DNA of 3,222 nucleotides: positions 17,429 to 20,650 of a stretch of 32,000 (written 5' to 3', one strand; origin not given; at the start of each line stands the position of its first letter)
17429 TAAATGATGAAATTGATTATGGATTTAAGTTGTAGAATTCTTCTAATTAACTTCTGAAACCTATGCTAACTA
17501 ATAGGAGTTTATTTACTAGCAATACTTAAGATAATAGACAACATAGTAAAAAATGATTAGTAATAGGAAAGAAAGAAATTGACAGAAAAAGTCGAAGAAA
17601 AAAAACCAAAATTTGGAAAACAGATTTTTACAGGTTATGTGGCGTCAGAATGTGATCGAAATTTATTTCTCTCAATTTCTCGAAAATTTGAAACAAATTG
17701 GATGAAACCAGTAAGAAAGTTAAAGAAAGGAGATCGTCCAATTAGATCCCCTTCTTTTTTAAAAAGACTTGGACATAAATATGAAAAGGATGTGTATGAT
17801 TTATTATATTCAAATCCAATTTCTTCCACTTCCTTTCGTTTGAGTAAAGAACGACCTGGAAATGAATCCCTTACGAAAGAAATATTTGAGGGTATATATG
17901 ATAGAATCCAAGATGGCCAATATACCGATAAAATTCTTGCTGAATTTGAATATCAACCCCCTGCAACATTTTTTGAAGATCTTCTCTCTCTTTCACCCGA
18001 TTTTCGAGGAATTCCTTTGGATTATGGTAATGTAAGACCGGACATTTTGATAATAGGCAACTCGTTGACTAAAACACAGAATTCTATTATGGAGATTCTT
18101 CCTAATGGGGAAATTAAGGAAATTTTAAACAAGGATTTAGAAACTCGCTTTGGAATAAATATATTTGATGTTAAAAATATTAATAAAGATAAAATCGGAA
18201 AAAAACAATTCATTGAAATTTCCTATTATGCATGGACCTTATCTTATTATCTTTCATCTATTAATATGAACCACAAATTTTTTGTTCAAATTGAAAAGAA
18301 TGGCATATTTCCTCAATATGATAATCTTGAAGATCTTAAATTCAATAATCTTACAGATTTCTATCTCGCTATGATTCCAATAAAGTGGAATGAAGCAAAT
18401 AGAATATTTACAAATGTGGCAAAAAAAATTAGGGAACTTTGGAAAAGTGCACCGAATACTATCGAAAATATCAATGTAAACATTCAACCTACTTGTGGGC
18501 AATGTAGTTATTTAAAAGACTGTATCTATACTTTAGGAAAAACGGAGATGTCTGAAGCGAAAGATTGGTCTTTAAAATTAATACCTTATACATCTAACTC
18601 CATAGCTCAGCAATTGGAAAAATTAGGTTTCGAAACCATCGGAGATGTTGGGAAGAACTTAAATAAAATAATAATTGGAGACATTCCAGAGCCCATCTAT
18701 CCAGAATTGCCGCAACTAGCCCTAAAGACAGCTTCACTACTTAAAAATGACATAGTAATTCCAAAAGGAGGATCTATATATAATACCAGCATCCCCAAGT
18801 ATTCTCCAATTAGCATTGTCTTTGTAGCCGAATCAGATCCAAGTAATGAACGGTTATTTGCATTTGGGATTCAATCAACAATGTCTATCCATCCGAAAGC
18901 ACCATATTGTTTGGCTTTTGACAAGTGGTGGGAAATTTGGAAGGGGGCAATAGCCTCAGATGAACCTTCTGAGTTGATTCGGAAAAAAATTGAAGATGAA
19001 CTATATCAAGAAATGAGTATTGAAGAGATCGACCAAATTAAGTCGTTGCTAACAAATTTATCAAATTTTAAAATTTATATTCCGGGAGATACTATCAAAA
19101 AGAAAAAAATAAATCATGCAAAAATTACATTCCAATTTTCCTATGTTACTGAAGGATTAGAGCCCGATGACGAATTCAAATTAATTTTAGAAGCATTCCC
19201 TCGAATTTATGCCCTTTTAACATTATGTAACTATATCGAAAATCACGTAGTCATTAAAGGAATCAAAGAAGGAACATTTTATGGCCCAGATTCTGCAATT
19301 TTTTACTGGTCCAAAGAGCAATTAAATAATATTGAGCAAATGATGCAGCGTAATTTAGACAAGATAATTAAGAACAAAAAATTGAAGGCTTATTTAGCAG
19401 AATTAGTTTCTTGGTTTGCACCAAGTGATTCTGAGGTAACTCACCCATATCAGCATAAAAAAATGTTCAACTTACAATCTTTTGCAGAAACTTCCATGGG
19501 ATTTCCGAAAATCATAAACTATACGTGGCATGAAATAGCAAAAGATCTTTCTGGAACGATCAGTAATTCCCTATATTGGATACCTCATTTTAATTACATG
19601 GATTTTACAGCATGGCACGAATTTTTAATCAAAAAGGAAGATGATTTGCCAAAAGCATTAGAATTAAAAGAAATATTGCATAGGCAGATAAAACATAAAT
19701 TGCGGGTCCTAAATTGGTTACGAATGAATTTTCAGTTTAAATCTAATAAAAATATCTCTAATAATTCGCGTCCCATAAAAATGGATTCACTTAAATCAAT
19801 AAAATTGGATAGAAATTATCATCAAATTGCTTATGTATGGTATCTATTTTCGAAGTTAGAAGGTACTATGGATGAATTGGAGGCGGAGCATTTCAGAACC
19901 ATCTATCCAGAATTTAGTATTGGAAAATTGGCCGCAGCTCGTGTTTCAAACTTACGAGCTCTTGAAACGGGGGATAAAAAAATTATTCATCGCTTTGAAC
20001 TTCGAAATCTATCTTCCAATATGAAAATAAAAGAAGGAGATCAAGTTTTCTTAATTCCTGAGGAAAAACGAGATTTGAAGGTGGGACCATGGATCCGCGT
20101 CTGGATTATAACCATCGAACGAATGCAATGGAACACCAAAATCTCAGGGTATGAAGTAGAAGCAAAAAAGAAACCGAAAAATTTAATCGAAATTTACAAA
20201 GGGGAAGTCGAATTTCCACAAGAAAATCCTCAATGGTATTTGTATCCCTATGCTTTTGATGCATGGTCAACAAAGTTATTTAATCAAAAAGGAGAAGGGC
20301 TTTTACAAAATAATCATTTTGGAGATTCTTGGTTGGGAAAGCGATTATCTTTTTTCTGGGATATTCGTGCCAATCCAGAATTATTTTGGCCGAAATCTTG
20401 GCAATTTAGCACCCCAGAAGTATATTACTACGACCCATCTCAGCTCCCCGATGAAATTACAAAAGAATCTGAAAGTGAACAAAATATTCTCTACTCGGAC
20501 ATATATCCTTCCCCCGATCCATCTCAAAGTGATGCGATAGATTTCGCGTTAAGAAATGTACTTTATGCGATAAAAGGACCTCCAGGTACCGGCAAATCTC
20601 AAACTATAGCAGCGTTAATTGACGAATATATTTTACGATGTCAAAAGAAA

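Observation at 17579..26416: Candidate new DNA-end processing module: Dna2-like Fe-S nuclease/SF1B helicase fused protein followed directly by Mre11 and Rad50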

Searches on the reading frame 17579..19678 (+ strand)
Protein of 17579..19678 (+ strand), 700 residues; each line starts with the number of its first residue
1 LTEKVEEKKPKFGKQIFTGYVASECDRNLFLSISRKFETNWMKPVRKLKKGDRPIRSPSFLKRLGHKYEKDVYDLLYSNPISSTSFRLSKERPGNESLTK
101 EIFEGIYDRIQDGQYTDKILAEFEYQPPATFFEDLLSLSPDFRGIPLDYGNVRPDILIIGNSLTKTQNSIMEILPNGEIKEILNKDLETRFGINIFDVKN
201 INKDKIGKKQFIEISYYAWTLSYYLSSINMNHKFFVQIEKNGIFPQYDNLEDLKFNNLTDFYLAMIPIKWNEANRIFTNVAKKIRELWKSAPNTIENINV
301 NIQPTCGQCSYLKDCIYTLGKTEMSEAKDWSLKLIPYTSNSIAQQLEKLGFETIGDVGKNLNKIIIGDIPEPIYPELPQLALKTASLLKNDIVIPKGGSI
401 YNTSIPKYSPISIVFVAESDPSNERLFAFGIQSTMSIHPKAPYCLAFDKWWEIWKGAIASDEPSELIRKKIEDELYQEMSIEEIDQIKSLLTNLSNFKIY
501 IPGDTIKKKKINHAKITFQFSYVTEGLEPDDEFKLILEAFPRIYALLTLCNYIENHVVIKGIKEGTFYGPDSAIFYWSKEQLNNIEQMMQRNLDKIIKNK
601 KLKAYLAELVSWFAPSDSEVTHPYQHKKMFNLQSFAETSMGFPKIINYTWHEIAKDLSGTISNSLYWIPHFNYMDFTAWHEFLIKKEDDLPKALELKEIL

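Call 32: search_protein_families(library=pfam, max_evalue=5, proteins=[window:17579-19678:+])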
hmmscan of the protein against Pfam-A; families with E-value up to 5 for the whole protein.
seq(700 aa): 1 family
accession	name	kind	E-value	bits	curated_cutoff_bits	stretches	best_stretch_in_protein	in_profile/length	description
PF21538.2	Med15_M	-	0.3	11.7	24.2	1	476-526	28-78/110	ARC105/Med15 mediator subunit central domain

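Call 37: search_solved_structures(query=A3, max_evalue=10, show_alignments=3)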
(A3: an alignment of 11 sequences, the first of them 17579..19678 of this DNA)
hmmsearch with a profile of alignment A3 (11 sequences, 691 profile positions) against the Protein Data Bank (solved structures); distinct sequences matched with E-value up to 10: 0.

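Call 43: search_protein_representatives(alignment_id=A3)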
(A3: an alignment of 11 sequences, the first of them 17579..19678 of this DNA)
Query: 11 sequences, 691 profile positions. Proteins with E-value up to 0.001 (for the whole library): 339; up to 1e-10: 213; up to 1e-30: 103. The best 150 are listed.
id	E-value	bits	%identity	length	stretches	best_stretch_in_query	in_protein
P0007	0.0e+00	1016.8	-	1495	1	2-691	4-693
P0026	3.9e-289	977.2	-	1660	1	2-691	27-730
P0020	3.4e-288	974.0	-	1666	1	2-691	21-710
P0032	1.7e-283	958.6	-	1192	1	1-691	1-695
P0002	5.1e-282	953.6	-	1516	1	2-689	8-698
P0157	1.9e-281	951.8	-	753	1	5-682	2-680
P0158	4.9e-268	907.4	-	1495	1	2-691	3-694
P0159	3.6e-256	868.2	-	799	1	1-691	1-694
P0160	1.3e-251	853.2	-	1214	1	2-685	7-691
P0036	8.2e-240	814.2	-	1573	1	1-687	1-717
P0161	2.2e-238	809.4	-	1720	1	2-685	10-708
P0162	6.0e-237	804.7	-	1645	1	3-691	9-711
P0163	5.9e-218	741.9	-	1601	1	5-678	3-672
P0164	1.2e-214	731.0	-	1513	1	4-678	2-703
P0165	2.4e-214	730.0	-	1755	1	3-685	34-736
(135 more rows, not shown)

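Call 77: search_protein_families(library=phrogs, alignment_id=A3, max_evalue=1)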
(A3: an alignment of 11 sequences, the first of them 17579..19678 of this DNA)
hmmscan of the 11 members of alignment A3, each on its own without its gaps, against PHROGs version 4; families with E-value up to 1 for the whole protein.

A. member 1, window:17579-19678:+ (700 aa): 4 families
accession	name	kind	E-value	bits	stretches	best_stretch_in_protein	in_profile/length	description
phrog_13002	-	unknown function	0.03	15.6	0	461-498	25-62/107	-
phrog_10673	-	unknown function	0.073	14.1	1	295-338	18-62/78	-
phrog_10154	-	unknown function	0.45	11.2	1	304-332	24-52/63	-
phrog_2980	-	DNA, RNA and nucleotide metabolism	0.83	11.3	0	183-240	21-71/72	goF mRNA metabolism modulator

B. families by the number of members that match (of 11 scanned): 14 families
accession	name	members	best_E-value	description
phrog_38011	-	1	0.017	-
phrog_13002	-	1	0.03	-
phrog_11521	-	1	0.063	-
phrog_10673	-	1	0.073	-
phrog_31106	-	1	0.1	-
phrog_28845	-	1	0.16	-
phrog_10031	-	1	0.24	-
phrog_15722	-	1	0.29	-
phrog_21389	-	1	0.3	-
phrog_38154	-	1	0.4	-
phrog_10154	-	1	0.45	-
phrog_15116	-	1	0.55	-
phrog_2980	-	1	0.83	goF mRNA metabolism modulator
phrog_29993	-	1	0.99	-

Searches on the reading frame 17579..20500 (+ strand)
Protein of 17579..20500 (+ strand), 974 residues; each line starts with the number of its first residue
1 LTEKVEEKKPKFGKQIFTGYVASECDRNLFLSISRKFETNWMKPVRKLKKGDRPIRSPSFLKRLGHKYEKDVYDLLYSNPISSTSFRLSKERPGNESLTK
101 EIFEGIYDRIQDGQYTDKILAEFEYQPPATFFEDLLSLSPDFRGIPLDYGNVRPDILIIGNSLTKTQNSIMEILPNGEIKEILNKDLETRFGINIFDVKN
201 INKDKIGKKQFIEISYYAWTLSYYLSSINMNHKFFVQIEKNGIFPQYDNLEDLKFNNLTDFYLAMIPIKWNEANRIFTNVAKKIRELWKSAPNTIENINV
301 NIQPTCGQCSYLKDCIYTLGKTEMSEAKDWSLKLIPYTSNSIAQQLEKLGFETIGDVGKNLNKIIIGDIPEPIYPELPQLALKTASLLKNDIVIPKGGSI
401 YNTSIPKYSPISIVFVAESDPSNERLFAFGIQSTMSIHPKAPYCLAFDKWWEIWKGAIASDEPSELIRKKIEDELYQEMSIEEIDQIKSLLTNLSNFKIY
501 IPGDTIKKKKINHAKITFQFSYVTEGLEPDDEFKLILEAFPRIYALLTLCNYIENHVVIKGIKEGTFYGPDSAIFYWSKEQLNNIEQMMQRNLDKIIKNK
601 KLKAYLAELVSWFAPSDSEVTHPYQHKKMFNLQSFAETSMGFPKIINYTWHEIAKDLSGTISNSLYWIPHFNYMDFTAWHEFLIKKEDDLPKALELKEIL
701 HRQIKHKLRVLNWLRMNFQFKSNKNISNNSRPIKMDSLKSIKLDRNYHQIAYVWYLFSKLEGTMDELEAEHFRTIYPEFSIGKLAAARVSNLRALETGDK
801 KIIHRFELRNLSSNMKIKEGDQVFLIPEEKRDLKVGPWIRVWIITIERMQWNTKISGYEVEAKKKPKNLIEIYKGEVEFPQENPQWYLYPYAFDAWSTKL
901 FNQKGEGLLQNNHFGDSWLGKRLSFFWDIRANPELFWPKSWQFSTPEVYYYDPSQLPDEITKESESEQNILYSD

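Call 26: predict_structure(alignment_id=A2)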
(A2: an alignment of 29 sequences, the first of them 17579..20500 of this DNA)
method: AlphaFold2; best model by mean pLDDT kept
length: 974 residues; sequences in the alignment: 29
mean_pLDDT: 77.7   pTM: 0.71
mean pLDDT of the five models: 77.7, 77.2, 73.6, 72.2, 70.0
residues with pLDDT >= 90: 305; 70-90: 428; 50-70: 96; < 50: 145
segments of 3 or more residues with pLDDT < 50: 1-7, 88-94, 614-626, 737-748, 750-786, 812-815, 834-836, 893-902, 914-916, 928-932, 941-974
pLDDT, mean of each block of 10 residues (from residue 1): 43 83 87 88 87 72 82 79 57 67 92 86 90 88 84 91 77 91 89 92 77 91 95 92 87 81 89 88 92 89 82 92 92 86 88 93 71 78 93 72 71 93 84 91 91 93 92 84 92 88 88 93 88 92 92 87 70 88 86 83 81 46 52 84 92 90 88 89 87 94 95 90 59 49 43 46 40 39 54 86 85 57 77 56 87 81 89 80 75 47 53 51 51 50 38 40 35 33
secondary structure, 60 per line:
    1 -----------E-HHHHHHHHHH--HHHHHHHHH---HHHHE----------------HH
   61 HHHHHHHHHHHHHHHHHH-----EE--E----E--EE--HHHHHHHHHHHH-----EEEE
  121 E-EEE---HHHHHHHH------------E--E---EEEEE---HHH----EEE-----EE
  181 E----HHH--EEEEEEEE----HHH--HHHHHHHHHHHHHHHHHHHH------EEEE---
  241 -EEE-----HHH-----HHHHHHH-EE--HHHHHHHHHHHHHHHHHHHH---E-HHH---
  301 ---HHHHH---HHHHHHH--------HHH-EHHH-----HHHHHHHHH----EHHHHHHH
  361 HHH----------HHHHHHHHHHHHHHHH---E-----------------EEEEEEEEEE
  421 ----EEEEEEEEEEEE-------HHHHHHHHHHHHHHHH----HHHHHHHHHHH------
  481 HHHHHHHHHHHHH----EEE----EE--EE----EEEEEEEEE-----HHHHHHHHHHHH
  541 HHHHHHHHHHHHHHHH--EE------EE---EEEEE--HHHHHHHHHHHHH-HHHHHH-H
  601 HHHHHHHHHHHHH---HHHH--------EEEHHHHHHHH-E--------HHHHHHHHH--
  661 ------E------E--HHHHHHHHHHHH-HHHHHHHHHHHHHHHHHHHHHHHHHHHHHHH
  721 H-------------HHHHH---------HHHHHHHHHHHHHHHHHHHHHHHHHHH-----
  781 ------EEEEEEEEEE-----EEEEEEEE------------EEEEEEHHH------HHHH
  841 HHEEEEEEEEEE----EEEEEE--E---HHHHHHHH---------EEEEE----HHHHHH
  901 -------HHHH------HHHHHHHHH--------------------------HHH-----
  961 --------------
elements in order (helices of 4 or more, strands of 3 or more residues): H14-23 H26-34 H38-41 H59-78 H100-111 E117-121 E123-125 H129-136 E156-160 E171-173 E179-181 E191-198 H208-227 E234-237 E242-244 H258-264 H270-289 H304-308 H312-318 H340-348 H354-363 H374-389 E411-420 E425-436 H444-459 H464-474 H481-493 E498-500 E515-523 H529-556 E572-576 H579-591 H593-598 H600-613 H617-620 E629-631 H632-639 H650-658 H677-688 H690-721 H735-739 H749-775 E787-796 E802-809 E822-827 H837-842 E843-852 E857-862 H869-876 E886-890 H895-900 H908-911 H918-926

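Call 29: fold_search(model_id=the predicted structure, library=pdb)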
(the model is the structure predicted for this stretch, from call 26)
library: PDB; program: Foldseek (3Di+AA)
matches with E <= 10: 635; with E <= 0.001: 1
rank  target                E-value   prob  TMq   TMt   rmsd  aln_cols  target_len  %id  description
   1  5eaw_A                5.7e-04  0.91  0.13  0.12  22.3       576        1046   11  Crystal structure of Dna2 nuclease-helicase (released 2015-11-18)
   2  5ean_A                2.5e-03  0.72  0.12  0.11  22.2       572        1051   11  Crystal structure of Dna2 in complex with a 5' overhang DNA (released 2015-11-18)
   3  5eax_A                4.3e-03  0.99  0.12  0.11   9.1       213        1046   15  Crystal structure of Dna2 in complex with an ssDNA (released 2015-11-18)
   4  2xzp                  7.2e-03  1.00  0.11  0.16   7.7       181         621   16  Upf1 helicase (released 2011-03-30)
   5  8rd3_A                3.6e-02  0.90  0.09  0.12   9.1       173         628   16  Crystal structure of Saccharomyces cerevisiae Nmd4 protein bound to Upf1 helicase domain (released 2024-08-14)
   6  4b3g_B                3.9e-02  0.91  0.10  0.14   7.6       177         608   19  crystal structure of Ighmbp2 helicase in complex with RNA (released 2012-09-26)
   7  9grh_C                4.2e-02  0.08  0.07  0.11  25.4       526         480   11  Crystal structure of the C-terminal phosphatase domain from Saccharomyces cerevisiae Vip1 (apo) (released 2025-02-26)
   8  9grn_A                4.9e-02  0.08  0.07  0.12  26.0       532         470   10  Crystal structure of the engineered C-terminal phosphatase domain from Saccharomyces cerevisiae Vip1 (apo, loop deleti (released 2025-02-26)
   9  4b3f                  5.7e-02  0.84  0.10  0.15  10.4       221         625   17  crystal structure of Ighmbp2 helicase (released 2012-09-26)
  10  9grh_A                5.7e-02  0.07  0.07  0.12  25.7       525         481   10  Crystal structure of the C-terminal phosphatase domain from Saccharomyces cerevisiae Vip1 (apo) (released 2025-02-26)
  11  8ram_O                8.1e-02  0.99  0.08  0.11   5.7       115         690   10  Structure of Sen1 bound RNA Polymerase II pre-termination complex (released 2024-10-30)
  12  3jqq_B                8.6e-02  0.80  0.08  0.23   9.8       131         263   11  Crystal structure of the H286K mutant of Ferredoxin-NADP+ reductase from Plasmodium falciparum in complex with 2'P-AMP (released 2010-01-12)
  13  2gjk                  9.5e-02  0.92  0.10  0.14   8.3       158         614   16  Structural and functional insights into the human Upf1 helicase core (released 2007-01-09)
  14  6ej5                  1.1e-01  0.80  0.10  0.14   9.0       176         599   15  A conserved structural element in the RNA helicase UPF1 regulates its catalytic activity in an isoform-specific manner (released 2018-01-24)
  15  9grn_C                1.2e-01  0.06  0.07  0.12  25.5       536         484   10  Crystal structure of the engineered C-terminal phosphatase domain from Saccharomyces cerevisiae Vip1 (apo, loop deleti (released 2025-02-26)
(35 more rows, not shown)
